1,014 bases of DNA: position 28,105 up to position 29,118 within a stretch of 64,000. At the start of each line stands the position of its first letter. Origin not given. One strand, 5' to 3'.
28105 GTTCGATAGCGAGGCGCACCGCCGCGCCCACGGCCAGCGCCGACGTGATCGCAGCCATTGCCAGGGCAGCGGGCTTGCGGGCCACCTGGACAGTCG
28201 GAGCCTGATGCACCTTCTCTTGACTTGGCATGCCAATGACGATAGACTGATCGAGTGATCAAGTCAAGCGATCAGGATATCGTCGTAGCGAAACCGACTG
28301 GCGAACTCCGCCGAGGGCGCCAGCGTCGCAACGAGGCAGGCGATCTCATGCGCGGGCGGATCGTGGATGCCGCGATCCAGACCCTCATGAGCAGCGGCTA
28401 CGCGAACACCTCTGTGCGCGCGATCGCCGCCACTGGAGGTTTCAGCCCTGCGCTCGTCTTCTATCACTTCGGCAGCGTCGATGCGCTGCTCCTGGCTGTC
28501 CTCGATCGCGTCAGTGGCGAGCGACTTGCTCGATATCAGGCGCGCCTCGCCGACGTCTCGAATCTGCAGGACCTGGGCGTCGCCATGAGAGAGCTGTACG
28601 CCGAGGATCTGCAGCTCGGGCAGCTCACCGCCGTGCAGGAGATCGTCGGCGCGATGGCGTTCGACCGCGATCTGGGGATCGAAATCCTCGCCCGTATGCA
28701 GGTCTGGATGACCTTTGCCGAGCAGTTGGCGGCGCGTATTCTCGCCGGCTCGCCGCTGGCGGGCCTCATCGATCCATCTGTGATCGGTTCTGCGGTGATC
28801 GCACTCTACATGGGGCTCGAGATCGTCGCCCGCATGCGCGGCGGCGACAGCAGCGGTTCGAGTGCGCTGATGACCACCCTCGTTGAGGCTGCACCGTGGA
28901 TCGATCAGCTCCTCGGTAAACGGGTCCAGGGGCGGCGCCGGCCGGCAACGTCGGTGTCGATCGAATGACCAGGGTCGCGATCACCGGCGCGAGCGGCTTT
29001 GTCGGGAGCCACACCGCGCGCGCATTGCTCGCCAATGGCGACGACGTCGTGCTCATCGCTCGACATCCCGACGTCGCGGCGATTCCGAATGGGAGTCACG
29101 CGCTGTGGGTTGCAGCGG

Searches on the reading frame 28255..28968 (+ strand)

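Call 47: search_protein_families(library=pfam, proteins=[window:28255-28968:+], max_evalue=0.0001)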
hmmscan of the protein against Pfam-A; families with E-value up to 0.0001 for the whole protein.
window:28255-28968:+ (237 aa): 1 family
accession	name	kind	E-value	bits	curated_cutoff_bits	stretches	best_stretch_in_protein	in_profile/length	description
PF00440.29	TetR_N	-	1.4e-10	41.2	24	1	36-82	1-47/47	Bacterial regulatory proteins, tetR family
